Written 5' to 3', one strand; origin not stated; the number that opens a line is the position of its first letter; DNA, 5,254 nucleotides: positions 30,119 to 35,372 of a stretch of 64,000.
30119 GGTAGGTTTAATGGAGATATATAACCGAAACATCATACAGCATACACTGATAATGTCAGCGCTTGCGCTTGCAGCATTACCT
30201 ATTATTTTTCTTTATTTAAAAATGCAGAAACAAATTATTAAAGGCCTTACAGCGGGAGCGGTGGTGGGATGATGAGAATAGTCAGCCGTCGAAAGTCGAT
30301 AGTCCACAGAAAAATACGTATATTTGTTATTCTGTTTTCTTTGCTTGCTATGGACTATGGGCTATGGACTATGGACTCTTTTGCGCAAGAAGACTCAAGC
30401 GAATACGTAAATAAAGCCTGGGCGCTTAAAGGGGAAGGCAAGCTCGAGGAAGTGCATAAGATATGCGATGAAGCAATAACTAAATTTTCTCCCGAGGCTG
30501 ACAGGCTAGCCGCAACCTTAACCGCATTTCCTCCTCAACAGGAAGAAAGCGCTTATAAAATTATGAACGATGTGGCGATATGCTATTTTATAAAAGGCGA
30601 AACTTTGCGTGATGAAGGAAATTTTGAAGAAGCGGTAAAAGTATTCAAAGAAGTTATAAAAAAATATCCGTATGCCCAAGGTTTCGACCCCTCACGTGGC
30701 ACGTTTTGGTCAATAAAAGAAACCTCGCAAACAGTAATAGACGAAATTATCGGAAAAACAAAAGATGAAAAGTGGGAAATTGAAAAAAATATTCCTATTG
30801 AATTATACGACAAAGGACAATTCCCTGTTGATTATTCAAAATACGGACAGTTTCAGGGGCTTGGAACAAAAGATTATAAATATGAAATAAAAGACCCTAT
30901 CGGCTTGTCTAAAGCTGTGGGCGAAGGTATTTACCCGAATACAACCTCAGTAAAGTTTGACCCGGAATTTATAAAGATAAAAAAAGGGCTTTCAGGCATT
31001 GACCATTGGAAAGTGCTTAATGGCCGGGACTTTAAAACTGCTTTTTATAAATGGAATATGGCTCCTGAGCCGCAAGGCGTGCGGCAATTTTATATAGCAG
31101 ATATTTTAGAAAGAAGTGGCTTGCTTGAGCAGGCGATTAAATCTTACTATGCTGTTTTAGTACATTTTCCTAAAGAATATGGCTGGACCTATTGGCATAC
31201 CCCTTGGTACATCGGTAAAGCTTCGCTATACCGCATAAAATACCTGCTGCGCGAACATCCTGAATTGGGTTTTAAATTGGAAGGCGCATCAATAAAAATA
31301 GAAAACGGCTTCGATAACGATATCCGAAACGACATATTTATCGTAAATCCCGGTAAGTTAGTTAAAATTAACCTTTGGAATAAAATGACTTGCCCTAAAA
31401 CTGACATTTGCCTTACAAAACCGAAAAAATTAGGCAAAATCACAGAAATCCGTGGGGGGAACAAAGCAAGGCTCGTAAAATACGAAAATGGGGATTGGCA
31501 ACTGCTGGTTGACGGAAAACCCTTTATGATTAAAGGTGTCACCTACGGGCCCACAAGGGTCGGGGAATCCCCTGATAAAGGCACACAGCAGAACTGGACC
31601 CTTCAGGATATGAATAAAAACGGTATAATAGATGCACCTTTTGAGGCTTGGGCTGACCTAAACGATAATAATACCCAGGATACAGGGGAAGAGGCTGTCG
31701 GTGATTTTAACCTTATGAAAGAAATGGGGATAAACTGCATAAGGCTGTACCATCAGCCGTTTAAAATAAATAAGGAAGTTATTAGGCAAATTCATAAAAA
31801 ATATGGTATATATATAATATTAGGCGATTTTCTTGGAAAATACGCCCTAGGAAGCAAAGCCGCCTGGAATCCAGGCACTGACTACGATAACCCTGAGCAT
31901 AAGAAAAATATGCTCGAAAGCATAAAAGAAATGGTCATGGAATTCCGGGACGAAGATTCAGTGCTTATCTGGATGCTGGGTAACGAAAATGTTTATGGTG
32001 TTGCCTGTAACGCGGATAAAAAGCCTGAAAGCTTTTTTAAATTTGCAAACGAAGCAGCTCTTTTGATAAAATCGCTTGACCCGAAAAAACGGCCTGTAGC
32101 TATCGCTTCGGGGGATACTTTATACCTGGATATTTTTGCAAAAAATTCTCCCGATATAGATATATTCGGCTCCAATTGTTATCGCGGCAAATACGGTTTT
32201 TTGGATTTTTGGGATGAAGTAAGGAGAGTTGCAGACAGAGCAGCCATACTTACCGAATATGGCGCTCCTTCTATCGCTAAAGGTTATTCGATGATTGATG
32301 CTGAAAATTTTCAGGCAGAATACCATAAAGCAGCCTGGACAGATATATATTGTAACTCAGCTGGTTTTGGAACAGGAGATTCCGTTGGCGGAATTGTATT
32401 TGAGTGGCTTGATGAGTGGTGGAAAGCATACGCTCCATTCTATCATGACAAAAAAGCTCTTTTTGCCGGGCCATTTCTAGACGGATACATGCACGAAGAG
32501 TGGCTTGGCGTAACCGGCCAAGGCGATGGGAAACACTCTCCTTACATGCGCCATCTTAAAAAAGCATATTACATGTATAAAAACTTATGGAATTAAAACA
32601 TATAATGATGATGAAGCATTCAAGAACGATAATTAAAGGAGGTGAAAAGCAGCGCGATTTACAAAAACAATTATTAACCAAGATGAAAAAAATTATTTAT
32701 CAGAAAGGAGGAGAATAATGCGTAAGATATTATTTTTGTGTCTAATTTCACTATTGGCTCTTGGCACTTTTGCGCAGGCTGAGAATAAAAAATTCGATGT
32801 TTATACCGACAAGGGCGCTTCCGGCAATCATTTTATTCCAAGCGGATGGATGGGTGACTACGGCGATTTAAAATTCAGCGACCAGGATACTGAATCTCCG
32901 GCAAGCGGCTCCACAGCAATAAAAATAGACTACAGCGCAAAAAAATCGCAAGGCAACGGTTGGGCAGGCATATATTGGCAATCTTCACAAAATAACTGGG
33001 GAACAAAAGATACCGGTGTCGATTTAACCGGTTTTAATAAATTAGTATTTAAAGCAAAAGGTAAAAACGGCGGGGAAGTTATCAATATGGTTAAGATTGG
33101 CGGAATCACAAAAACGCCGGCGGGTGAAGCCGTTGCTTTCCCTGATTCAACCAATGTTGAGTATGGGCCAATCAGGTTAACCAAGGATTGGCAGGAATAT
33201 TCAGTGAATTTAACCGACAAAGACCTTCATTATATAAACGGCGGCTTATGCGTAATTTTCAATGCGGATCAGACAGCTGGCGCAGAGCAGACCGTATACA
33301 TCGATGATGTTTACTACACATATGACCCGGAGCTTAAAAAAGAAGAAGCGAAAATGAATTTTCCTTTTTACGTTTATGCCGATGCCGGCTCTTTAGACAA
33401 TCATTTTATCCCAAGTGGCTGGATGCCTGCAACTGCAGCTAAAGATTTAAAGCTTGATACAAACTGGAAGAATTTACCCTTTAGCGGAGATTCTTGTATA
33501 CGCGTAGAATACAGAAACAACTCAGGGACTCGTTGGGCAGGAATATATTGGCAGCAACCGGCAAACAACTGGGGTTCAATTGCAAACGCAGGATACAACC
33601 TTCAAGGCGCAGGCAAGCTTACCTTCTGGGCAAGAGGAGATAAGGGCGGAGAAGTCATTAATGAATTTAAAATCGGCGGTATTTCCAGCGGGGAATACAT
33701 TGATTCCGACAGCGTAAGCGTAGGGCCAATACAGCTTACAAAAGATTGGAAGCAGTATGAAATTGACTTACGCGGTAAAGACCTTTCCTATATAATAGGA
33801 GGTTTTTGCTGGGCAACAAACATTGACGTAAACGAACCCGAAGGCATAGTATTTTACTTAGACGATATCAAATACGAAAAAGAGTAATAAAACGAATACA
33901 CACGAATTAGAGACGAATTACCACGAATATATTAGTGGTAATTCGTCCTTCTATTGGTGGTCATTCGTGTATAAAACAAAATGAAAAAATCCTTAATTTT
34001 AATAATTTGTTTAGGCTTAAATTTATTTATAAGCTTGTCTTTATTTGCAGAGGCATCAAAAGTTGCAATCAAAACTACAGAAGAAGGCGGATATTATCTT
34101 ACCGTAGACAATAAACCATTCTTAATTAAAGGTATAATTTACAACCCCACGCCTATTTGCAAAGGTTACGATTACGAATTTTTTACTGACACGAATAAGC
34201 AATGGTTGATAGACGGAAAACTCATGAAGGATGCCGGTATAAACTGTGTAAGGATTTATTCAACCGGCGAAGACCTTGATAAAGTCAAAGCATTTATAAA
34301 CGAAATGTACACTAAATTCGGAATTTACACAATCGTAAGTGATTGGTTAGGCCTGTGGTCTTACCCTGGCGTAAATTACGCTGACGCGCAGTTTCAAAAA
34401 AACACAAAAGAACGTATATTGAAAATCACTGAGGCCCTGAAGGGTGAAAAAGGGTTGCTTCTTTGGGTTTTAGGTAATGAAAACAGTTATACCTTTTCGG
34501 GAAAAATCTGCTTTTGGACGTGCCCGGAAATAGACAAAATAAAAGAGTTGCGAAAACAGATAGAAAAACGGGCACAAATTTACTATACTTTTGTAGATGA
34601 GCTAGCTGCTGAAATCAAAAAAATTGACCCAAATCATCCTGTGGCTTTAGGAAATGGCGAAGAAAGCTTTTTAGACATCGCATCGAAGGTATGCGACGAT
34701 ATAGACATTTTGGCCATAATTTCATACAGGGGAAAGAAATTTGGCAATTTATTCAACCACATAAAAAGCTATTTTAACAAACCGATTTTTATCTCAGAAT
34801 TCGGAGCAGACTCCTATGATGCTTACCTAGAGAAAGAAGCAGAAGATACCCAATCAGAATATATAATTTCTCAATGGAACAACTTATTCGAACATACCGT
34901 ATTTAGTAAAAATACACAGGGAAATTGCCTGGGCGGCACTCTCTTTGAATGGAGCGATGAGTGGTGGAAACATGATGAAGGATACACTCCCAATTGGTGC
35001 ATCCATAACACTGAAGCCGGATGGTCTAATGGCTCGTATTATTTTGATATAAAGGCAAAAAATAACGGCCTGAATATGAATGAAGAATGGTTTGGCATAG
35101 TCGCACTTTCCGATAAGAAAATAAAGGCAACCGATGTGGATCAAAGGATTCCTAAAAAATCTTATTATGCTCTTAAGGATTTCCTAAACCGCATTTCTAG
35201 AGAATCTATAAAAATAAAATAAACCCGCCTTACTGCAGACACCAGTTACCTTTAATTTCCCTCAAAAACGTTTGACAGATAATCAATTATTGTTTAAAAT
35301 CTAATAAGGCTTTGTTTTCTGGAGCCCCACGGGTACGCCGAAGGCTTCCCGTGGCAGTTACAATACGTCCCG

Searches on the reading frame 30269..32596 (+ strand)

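Call 98: search_protein_families(library=pfam, proteins=[window:30269-32596:+], max_evalue=0.00001)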
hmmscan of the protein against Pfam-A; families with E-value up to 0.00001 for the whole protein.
window:30269-32596:+ (775 aa): 5 families
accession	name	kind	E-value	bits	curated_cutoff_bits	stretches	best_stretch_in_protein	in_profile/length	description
PF02836.23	Glyco_hydro_2_C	-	7.6e-16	58.5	21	1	476-710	38-258/302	Glycosyl hydrolases family 2, TIM barrel domain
PF07719.23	TPR_2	-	5.5e-07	29.7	27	0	104-134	2-32/34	Tetratricopeptide repeat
PF13428.12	TPR_14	-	1.4e-06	28.9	23.5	0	109-135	7-33/44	Tetratricopeptide repeat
PF03198.20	Glyco_hydro_72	-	2e-06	27.8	25.9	1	416-618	25-188/314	Glucanosyltransferase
PF00515.34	TPR_1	-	5.7e-06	26.4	27.8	0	103-134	1-32/34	Tetratricopeptide repeat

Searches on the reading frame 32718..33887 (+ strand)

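Call 59: search_protein_families(library=pfam, proteins=[window:32718-33887:+], max_evalue=0.001)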
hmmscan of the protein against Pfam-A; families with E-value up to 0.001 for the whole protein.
window:32718-33887:+ (389 aa): 1 family
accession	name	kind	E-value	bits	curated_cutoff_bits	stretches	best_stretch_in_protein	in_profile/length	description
PF21582.3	CBM30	-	0.00051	20.5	27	0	90-167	60-133/170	Carbohydrate binding domain 30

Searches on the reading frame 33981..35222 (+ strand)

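Call 59: search_protein_families(library=pfam, proteins=[window:33981-35222:+], max_evalue=0.001)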
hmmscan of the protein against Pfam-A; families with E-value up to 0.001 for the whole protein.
window:33981-35222:+ (413 aa): 3 families
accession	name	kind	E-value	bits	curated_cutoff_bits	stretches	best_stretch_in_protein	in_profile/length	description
PF03198.20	Glyco_hydro_72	-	2e-07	31.1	25.9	1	29-210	11-190/314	Glucanosyltransferase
PF11790.14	Glyco_hydro_cc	-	5.2e-06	26.6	21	1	233-292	126-189/237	Glycosyl hydrolase catalytic core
PF02836.23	Glyco_hydro_2_C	-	0.00043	19.9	21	0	41-280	9-216/302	Glycosyl hydrolases family 2, TIM barrel domain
